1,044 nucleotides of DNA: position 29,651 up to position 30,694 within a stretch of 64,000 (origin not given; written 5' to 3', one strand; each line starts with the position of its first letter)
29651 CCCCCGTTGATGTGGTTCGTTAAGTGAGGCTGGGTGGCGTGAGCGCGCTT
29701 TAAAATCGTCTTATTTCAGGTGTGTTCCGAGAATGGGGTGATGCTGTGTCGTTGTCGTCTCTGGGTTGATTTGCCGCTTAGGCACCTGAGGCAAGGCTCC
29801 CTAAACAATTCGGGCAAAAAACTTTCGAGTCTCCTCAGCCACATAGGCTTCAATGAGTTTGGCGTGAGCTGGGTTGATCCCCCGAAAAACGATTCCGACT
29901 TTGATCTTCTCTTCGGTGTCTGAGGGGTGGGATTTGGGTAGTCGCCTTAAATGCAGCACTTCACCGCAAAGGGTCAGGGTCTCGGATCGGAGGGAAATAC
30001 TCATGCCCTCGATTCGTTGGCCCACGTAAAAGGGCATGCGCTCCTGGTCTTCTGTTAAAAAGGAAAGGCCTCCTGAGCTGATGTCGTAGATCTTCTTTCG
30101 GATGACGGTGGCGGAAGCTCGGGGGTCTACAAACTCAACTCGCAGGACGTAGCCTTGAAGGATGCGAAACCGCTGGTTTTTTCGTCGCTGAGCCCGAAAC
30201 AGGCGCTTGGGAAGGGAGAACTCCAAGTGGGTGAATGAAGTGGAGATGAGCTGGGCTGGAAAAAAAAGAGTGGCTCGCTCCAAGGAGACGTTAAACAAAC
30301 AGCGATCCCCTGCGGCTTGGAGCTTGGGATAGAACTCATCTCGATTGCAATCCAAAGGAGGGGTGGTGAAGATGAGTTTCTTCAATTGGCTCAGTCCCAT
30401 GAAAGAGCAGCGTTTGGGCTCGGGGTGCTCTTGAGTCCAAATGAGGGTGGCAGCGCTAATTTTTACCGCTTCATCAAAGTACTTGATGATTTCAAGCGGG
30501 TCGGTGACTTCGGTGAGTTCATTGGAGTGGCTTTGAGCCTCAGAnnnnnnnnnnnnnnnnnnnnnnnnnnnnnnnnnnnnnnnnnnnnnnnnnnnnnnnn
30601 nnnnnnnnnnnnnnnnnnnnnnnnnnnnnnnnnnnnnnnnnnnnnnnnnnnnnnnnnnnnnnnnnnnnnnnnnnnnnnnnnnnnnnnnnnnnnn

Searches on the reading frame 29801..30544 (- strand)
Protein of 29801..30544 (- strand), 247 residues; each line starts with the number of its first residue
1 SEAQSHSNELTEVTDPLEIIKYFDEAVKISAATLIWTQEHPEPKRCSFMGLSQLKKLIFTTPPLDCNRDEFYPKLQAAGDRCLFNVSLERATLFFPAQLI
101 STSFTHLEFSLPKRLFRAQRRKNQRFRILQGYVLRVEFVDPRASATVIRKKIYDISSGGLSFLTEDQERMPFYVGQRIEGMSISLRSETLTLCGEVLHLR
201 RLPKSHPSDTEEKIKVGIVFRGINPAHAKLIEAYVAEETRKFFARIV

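Call 17: search_protein_families(library=pfam, proteins=[window:29801-30544:-], max_evalue=0.01)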
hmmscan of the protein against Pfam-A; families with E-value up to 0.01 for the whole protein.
window:29801-30544:- (247 aa): 1 family
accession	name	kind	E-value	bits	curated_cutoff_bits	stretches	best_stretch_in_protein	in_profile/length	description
PF07238.19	PilZ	-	2e-08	34.9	22.5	1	119-236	1-101/102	PilZ domain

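Call 51: find_homologous_proteins(query=window:29801-30544:-, max_evalue=1e-10)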
Query window:29801-30544:- (247 aa): 4 proteins with E <= 1e-10 among 255 candidates.
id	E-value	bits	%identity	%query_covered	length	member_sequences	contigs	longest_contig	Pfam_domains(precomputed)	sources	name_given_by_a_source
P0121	9.9e-160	547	100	100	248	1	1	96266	PF07238.20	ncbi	ncbi:MAG: PilZ domain-containing protein [Bdellovibrionia bacterium]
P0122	1.4e-55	207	40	100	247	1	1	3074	PF07238.20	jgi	jgi:c-di-GMP-binding flagellar brake protein YcgR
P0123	1.6e-54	203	42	100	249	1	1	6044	PF07238.20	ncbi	ncbi:MAG: PilZ domain-containing protein [Bdellovibrionia bacterium]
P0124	3.6e-50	189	39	100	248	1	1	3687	PF07238.20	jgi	jgi:c-di-GMP-binding flagellar brake protein YcgR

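Call 52: find_encoding_contigs(protein=P0123, flank=6000, max_places=3)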
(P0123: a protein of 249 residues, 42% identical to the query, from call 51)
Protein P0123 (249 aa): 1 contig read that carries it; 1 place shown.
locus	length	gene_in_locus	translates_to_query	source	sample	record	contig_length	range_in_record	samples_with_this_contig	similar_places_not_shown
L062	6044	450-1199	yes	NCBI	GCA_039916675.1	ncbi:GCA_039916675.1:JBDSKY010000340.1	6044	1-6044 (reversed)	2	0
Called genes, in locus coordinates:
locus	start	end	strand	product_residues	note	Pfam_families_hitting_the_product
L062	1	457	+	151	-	PF06723:MreB_Mbl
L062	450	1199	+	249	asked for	PF07238:PilZ (weak)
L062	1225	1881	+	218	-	PF01728:FtsJ, PF13489:Methyltransf_23 (weak), PF13847:Methyltransf_31 (weak)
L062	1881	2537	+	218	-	PF01872:RibD_C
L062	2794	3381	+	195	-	PF08534:Redoxin, PF00578:AhpC-TSA, PF00085:Thioredoxin, PF13905:Thioredoxin_8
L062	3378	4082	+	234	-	PF14378:PAP2_3, PF01569:PAP2 (weak)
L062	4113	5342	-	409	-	PF01979:Amidohydro_1, PF07969:Amidohydro_3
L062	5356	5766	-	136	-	PF00581:Rhodanese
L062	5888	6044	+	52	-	PF00834:Ribul_P_3_epim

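Call 53: find_encoding_contigs(protein=P0124, flank=6000, max_places=3)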
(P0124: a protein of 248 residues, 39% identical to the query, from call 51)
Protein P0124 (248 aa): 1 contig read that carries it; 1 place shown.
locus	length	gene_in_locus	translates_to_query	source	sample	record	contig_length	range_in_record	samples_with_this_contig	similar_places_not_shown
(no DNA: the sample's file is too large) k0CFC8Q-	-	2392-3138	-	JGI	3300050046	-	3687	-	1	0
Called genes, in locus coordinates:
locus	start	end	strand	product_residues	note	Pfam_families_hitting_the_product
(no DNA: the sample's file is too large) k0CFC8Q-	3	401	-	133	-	?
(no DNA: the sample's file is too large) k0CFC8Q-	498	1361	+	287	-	PF01048:PNP_UDP_1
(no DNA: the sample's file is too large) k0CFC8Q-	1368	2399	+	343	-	PF00022:Actin, PF06723:MreB_Mbl, PF00012:HSP70, PF11104:PilM_2 (faint), PF14450:FtsA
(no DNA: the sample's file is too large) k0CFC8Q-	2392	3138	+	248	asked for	PF07238:PilZ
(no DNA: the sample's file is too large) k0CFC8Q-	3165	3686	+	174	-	?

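Call 54: find_encoding_contigs(protein=P0122, flank=6000, max_places=3)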
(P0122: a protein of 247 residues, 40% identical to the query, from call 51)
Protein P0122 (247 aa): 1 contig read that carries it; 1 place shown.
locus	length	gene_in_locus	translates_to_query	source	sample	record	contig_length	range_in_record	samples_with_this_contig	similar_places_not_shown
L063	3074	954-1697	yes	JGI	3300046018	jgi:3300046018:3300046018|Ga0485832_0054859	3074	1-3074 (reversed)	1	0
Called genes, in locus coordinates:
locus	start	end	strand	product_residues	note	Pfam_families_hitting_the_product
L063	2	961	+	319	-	?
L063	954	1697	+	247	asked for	PF07238:PilZ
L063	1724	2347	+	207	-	PF01728:FtsJ, PF13489:Methyltransf_23 (weak), PF13847:Methyltransf_31 (weak)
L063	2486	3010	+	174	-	PF01872:RibD_C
